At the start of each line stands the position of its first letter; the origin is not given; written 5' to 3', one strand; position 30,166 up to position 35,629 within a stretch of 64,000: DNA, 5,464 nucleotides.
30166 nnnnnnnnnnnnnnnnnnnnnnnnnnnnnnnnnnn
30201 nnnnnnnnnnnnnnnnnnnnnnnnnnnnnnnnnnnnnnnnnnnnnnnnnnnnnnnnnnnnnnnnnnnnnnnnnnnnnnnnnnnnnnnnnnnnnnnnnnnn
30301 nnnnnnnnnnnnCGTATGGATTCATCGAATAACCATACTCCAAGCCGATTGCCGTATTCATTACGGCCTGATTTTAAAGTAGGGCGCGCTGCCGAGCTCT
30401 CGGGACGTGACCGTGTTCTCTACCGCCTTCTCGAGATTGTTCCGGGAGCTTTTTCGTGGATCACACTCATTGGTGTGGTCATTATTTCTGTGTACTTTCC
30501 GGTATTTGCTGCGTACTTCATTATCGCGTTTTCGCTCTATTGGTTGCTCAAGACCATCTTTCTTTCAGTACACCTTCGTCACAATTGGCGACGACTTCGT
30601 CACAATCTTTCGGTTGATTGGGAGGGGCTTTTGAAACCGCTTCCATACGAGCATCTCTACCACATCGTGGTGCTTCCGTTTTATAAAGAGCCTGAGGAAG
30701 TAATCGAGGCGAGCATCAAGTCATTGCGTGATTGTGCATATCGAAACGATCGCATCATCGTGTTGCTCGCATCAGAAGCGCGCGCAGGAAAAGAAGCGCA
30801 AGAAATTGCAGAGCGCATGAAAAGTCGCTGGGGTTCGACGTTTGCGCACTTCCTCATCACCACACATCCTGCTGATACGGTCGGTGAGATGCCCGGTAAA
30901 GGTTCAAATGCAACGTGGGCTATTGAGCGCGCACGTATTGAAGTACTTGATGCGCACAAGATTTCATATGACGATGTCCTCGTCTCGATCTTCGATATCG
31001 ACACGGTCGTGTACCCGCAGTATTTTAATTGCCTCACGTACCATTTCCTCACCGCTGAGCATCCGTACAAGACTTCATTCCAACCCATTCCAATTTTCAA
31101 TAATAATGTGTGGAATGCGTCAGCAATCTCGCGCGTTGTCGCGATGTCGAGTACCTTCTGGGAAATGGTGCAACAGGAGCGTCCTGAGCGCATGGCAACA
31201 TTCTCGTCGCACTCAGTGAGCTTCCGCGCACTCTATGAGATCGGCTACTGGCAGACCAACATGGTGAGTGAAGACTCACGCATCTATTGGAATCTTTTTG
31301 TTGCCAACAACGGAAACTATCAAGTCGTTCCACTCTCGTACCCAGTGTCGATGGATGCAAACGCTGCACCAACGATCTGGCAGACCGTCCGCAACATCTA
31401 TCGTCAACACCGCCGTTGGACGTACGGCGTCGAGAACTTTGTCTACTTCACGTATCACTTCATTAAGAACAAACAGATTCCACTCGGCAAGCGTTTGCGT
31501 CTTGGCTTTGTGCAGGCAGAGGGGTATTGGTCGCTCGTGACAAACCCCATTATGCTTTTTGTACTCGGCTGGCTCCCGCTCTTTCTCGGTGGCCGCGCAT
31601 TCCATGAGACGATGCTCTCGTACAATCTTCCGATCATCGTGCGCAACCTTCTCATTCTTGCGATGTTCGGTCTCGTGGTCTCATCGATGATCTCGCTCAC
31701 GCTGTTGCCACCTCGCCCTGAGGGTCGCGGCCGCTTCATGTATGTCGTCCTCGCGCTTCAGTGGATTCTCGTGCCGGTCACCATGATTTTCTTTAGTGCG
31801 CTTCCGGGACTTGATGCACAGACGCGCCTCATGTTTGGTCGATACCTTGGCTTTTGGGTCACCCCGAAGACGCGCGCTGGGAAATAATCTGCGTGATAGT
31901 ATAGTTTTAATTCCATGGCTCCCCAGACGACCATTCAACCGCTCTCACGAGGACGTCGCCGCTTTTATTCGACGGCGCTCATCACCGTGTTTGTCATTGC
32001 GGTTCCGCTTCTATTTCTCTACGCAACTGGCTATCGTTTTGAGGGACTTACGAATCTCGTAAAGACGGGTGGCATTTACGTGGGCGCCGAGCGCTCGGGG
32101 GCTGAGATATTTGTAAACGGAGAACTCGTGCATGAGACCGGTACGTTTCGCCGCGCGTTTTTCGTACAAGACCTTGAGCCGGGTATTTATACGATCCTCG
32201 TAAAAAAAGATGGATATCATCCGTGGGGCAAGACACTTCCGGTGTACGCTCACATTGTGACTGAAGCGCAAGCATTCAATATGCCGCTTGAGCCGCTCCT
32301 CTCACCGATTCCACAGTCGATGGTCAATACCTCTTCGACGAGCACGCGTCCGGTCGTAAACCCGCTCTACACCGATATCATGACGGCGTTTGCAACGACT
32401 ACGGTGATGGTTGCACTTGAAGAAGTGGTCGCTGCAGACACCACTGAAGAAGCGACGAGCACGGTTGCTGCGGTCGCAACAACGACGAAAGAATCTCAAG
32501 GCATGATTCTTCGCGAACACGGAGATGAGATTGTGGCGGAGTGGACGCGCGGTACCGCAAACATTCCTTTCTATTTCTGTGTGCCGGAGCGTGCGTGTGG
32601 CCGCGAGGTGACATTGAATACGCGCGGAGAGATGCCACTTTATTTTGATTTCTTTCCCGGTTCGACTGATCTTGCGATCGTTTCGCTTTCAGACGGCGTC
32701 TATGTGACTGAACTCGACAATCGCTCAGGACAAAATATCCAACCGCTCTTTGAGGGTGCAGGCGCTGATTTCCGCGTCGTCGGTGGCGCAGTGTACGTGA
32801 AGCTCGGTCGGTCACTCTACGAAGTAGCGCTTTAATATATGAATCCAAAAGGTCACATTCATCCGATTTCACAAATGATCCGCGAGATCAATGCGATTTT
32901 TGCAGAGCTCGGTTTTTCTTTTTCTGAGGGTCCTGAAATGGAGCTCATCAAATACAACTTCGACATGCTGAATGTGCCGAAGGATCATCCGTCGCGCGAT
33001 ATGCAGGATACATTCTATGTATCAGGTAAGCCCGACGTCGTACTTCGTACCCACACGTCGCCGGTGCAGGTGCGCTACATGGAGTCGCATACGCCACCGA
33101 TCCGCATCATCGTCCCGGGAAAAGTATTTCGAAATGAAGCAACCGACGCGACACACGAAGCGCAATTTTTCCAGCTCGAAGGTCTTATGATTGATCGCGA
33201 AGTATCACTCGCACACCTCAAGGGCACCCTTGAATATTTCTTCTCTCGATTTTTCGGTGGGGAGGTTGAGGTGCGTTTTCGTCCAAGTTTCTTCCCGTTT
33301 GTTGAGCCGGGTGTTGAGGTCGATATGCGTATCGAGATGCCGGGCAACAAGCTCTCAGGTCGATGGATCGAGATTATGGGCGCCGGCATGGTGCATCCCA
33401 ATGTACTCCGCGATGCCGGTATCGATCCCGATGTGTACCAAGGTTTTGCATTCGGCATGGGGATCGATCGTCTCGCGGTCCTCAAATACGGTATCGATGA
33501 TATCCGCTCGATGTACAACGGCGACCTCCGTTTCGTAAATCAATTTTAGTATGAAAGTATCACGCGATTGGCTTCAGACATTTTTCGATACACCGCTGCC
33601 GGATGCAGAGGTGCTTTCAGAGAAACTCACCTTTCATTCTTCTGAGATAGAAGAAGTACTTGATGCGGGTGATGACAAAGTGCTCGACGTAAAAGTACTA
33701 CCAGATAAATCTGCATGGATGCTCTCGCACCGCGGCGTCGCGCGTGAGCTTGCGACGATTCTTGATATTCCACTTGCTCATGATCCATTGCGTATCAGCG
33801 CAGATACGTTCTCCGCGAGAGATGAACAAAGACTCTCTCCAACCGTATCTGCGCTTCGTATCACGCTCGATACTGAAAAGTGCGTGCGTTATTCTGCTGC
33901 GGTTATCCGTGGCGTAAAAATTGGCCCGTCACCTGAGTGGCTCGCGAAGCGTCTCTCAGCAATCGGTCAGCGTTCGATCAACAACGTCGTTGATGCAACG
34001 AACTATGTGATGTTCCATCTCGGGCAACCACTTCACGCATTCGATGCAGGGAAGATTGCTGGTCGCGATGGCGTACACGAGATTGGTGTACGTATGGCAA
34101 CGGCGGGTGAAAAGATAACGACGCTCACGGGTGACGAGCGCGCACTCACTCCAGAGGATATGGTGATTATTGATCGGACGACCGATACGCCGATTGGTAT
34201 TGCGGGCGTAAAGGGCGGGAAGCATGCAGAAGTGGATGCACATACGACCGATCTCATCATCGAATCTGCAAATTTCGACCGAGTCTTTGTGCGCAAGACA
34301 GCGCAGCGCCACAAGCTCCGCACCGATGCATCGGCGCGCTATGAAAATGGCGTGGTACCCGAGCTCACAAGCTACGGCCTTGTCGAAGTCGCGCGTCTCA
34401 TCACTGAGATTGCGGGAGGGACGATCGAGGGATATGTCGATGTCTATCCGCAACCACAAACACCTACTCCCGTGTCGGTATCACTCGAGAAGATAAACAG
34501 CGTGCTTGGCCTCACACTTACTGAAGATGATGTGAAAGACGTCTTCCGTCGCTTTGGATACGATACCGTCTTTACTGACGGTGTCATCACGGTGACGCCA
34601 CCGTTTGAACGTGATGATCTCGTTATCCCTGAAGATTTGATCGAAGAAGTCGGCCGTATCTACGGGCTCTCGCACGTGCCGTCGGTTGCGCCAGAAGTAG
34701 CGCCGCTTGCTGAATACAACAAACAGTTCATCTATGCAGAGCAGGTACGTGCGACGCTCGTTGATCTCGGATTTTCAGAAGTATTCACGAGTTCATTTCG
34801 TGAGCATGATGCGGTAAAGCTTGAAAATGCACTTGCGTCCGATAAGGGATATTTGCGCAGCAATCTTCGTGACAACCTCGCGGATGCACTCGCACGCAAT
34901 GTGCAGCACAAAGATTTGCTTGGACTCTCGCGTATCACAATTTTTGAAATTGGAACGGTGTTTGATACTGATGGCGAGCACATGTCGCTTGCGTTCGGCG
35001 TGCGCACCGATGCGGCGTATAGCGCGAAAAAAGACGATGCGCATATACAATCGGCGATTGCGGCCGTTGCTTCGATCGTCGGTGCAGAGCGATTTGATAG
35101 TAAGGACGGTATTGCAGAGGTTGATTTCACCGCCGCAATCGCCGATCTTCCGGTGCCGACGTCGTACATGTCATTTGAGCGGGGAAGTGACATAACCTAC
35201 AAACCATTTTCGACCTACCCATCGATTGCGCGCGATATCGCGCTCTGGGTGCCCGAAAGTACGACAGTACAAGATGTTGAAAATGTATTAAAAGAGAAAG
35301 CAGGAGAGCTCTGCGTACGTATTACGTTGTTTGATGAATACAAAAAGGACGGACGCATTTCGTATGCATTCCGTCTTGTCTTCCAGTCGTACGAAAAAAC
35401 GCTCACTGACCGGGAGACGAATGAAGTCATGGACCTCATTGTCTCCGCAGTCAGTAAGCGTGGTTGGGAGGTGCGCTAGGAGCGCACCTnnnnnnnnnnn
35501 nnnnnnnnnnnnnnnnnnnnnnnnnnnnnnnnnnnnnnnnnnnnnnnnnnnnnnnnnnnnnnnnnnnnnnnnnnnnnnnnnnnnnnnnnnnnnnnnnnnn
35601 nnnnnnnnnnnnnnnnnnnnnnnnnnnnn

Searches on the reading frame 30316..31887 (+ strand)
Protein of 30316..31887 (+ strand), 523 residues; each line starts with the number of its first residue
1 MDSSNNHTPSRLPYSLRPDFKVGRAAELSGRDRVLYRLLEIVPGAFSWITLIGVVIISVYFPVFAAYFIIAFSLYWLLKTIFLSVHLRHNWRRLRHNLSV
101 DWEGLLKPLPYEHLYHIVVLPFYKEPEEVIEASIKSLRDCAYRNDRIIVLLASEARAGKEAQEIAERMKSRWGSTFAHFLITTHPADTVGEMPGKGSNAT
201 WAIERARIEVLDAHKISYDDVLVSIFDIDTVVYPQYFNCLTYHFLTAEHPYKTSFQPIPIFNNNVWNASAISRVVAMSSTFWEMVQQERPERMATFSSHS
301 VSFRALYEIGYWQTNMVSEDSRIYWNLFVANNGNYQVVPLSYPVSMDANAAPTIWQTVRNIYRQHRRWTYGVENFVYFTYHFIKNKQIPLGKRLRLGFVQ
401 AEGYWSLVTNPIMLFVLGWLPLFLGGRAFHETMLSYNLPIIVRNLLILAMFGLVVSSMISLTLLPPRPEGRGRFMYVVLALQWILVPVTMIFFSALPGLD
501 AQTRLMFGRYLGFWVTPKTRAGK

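Call 12: search_protein_families(library=pfam, proteins=[window:30316-31887:+], max_evalue=0.00001)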
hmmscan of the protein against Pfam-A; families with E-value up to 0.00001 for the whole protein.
window:30316-31887:+ (523 aa): 1 family
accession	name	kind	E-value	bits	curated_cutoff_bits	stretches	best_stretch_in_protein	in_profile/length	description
PF13632.12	Glyco_trans_2_3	-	1.7e-11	44.8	27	1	223-432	2-183/198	Glycosyl transferase family group 2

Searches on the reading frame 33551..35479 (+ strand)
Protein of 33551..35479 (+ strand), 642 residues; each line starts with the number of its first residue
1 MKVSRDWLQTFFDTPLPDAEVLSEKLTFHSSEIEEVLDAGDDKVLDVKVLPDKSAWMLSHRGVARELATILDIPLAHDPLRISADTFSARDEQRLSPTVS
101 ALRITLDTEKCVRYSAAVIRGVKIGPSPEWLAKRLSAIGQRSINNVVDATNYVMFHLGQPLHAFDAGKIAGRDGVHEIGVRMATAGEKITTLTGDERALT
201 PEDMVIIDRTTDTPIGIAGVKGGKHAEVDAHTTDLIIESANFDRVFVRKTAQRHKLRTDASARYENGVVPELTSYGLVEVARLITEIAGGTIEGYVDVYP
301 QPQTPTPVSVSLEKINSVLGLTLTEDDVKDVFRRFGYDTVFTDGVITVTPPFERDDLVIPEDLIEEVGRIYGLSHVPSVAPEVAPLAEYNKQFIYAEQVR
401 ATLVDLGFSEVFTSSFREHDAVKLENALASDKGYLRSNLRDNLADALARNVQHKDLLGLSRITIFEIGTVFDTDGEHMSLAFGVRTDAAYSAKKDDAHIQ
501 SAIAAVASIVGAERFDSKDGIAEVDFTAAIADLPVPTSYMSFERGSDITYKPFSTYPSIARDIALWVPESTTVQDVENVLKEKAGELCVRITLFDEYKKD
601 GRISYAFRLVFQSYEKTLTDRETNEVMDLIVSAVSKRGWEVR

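Call 12: search_protein_families(library=pfam, proteins=[window:33551-35479:+], max_evalue=0.00001)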
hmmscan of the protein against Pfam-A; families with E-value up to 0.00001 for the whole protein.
window:33551-35479:+ (642 aa): 4 families
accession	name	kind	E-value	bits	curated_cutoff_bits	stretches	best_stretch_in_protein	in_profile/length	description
PF03483.22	B3_4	-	2.3e-59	200.3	29.3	1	110-289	1-174/174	B3/4 domain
PF03147.19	FDX-ACB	-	1.1e-22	80.7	31.1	1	554-642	1-94/94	Ferredoxin-fold anticodon binding domain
PF03484.21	B5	-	4.7e-17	62.4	28.6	1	308-372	1-66/67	tRNA synthetase B5 domain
PF17759.6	tRNA_synthFbeta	-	6.1e-12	45.9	22.4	1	377-488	2-129/214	Phenylalanyl tRNA synthetase beta chain CLM domain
